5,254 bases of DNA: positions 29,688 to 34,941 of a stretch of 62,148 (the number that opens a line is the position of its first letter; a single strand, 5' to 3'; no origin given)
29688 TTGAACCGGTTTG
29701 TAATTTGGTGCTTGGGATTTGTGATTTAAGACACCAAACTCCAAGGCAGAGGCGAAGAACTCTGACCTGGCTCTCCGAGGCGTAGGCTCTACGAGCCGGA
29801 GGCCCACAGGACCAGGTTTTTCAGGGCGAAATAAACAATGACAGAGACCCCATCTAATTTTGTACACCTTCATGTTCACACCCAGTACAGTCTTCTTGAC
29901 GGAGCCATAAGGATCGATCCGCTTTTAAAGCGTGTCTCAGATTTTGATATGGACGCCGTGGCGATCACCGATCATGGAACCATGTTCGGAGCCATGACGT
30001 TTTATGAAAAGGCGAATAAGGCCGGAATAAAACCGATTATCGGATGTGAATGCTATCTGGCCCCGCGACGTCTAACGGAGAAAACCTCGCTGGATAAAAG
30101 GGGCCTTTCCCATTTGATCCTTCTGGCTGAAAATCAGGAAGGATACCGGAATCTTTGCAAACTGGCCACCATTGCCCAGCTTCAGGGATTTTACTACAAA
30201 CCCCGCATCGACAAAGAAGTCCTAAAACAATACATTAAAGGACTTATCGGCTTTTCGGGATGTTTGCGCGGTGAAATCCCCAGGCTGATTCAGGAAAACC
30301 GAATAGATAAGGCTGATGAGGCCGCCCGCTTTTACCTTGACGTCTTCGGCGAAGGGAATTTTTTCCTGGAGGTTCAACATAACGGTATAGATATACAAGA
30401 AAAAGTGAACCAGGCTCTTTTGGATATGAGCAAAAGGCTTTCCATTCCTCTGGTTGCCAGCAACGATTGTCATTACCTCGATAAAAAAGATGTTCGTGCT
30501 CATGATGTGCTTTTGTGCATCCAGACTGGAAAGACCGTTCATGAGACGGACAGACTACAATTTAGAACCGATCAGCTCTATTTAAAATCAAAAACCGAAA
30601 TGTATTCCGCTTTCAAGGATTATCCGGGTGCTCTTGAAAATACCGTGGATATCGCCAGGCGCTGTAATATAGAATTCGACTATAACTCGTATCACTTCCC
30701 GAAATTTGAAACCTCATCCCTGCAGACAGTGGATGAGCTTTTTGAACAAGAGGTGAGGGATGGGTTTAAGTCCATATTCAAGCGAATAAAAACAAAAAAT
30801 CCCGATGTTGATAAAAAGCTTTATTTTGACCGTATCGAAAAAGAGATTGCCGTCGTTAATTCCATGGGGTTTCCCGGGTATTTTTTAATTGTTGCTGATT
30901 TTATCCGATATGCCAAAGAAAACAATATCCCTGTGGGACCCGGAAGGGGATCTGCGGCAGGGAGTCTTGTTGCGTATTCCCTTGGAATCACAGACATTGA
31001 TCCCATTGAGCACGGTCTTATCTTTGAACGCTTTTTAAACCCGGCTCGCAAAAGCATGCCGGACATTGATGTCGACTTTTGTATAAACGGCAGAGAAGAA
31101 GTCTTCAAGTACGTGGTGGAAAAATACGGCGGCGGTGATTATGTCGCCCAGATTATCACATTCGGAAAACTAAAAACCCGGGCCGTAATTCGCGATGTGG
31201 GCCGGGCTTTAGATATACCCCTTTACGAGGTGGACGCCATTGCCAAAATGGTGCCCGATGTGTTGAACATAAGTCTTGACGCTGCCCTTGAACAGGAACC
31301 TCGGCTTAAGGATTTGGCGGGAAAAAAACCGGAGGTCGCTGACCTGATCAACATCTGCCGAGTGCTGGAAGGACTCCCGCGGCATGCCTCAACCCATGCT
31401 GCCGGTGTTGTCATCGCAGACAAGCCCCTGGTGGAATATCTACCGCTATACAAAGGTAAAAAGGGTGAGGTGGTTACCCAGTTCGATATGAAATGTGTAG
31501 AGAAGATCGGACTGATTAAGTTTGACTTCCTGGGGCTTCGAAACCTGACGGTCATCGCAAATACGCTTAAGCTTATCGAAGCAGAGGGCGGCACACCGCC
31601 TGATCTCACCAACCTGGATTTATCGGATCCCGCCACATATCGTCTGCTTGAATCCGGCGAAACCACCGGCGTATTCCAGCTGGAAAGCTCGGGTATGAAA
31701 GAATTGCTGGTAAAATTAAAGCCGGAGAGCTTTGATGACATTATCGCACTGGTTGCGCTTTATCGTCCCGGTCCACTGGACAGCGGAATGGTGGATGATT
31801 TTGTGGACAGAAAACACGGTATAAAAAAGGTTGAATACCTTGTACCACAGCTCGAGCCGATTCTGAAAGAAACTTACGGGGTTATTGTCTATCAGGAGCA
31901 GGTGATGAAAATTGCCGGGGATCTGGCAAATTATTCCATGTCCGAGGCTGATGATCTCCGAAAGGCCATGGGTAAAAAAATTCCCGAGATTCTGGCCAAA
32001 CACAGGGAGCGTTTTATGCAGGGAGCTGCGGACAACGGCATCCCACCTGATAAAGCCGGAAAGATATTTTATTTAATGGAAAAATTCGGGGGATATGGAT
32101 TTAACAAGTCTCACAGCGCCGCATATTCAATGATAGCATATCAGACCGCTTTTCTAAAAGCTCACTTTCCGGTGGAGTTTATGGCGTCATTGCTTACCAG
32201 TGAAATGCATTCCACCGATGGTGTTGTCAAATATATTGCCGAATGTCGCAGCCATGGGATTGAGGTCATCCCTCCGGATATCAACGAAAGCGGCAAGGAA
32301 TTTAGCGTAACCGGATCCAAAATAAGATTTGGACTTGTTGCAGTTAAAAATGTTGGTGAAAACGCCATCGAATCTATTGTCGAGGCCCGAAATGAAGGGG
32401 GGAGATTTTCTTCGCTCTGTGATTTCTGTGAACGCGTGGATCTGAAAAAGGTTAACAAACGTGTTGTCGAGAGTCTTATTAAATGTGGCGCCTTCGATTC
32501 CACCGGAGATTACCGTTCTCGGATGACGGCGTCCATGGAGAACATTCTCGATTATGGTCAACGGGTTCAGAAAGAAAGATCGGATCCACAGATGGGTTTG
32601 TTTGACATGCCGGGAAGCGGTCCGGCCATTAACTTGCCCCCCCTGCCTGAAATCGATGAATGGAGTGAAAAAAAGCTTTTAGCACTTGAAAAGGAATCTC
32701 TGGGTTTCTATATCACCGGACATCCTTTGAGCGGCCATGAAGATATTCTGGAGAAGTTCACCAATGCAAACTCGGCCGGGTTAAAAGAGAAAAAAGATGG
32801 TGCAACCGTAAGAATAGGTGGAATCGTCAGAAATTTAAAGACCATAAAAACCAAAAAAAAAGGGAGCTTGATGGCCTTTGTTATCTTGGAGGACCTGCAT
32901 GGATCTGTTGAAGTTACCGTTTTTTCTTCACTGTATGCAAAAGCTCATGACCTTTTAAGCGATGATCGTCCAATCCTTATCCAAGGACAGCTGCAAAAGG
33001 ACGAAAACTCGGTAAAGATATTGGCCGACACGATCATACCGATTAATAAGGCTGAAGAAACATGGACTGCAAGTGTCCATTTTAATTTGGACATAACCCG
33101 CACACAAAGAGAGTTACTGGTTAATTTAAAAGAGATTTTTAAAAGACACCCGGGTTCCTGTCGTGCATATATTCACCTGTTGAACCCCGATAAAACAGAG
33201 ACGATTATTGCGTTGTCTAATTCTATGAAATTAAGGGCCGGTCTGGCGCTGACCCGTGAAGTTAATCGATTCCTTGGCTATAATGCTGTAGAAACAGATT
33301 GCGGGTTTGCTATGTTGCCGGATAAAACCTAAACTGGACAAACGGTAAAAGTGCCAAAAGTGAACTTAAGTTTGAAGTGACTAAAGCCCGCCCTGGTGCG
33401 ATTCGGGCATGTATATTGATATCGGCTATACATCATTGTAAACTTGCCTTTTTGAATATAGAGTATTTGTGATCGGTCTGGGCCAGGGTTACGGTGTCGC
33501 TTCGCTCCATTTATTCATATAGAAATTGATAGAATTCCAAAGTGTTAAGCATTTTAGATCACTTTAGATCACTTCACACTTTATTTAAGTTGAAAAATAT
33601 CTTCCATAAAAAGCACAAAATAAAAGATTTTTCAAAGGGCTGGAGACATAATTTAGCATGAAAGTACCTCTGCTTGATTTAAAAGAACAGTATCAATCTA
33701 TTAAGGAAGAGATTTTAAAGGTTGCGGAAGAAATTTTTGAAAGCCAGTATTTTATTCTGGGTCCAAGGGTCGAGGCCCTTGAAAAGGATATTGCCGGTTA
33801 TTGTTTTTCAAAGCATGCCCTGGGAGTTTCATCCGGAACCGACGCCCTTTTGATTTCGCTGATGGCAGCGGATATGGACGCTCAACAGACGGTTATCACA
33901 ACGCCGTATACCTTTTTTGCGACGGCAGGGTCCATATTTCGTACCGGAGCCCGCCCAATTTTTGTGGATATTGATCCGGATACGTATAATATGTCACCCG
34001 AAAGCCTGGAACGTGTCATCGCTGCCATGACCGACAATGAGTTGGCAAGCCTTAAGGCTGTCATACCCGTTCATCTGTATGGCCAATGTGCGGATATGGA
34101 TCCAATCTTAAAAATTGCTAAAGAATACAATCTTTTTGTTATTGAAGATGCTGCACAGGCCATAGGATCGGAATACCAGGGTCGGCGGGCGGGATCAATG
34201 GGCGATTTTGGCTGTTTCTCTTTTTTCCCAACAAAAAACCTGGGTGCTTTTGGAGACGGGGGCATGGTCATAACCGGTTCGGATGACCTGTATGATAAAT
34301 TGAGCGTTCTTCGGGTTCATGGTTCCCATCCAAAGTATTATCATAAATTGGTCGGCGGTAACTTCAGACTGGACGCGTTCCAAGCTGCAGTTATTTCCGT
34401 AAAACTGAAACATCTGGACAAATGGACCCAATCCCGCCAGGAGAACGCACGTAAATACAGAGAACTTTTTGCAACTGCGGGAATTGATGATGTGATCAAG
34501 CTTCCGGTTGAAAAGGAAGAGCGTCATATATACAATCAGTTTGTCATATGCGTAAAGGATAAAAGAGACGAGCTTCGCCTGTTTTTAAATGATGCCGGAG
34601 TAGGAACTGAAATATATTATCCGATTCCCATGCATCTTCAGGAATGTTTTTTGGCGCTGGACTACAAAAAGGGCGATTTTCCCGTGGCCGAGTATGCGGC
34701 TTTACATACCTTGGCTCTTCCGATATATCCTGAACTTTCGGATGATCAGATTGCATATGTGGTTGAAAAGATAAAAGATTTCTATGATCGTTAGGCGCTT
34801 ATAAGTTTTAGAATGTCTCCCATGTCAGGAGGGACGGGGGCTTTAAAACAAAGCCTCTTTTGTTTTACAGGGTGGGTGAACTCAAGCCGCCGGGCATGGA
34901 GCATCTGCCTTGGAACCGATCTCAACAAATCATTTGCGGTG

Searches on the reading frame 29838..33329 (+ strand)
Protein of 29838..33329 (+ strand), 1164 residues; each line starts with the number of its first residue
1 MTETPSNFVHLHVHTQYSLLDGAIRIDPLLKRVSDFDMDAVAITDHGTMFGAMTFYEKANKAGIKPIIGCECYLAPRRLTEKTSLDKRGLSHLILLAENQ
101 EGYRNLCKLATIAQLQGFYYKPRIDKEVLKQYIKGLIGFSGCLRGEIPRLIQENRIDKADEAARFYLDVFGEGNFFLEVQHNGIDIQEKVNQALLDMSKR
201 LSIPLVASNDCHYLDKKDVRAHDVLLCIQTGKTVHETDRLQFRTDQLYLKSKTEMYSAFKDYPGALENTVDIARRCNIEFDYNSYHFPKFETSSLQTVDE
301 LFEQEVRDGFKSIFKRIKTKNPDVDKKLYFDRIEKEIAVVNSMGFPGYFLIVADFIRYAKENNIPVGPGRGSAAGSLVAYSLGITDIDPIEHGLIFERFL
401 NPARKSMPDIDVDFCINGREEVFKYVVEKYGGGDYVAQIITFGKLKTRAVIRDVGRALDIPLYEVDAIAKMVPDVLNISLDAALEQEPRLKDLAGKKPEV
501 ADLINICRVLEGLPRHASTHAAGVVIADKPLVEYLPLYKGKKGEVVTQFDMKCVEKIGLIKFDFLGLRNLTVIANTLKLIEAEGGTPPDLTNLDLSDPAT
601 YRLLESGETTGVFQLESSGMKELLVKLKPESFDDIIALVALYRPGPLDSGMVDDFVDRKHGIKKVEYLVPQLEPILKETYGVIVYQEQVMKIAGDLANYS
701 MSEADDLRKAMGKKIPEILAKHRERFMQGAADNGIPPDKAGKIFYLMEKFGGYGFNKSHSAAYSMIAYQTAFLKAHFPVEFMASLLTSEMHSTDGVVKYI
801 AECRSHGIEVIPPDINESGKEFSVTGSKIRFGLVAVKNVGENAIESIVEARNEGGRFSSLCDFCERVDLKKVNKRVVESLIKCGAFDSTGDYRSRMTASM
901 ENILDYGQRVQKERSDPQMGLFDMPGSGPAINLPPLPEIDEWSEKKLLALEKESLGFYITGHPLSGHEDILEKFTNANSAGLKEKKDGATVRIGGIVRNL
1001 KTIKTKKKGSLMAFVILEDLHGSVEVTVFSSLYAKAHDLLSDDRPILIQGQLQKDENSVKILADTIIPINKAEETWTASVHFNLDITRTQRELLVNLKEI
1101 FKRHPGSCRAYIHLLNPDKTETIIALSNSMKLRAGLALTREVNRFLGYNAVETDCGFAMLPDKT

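Call 69: search_protein_families(library=pfam, proteins=[window:29838-33329:+], max_evalue=0.00001)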
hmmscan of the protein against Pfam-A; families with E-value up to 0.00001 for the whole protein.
window:29838-33329:+ (1164 aa): 5 families
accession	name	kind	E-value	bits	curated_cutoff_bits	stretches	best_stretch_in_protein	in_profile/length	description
PF07733.18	DNA_pol3_alpha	-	3.6e-99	332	23.9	1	307-566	8-260/260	Bacterial DNA polymerase III alpha NTPase domain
PF17657.6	DNA_pol3_finger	-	1.1e-65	220.4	22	1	569-734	1-166/166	Bacterial DNA polymerase III alpha subunit finger domain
PF02811.25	PHP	-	2.3e-58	197.6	26.4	1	10-181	1-163/164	PHP domain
PF14579.12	HHH_6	-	3.4e-33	114.2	25.6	1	807-895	1-89/90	Helix-hairpin-helix motif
PF01336.31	tRNA_anti-codon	-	7.6e-10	39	27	1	991-1068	1-74/75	OB-fold nucleic acid binding domain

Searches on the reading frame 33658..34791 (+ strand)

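Call 69: search_protein_families(library=pfam, proteins=[window:33658-34791:+], max_evalue=0.00001)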
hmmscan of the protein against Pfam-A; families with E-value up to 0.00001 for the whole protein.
window:33658-34791:+ (378 aa): 1 family
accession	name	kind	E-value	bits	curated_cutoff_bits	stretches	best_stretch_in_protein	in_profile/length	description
PF01041.23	DegT_DnrJ_EryC1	-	6.2e-119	397.9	19.8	1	14-372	2-359/360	DegT/DnrJ/EryC1/StrS aminotransferase family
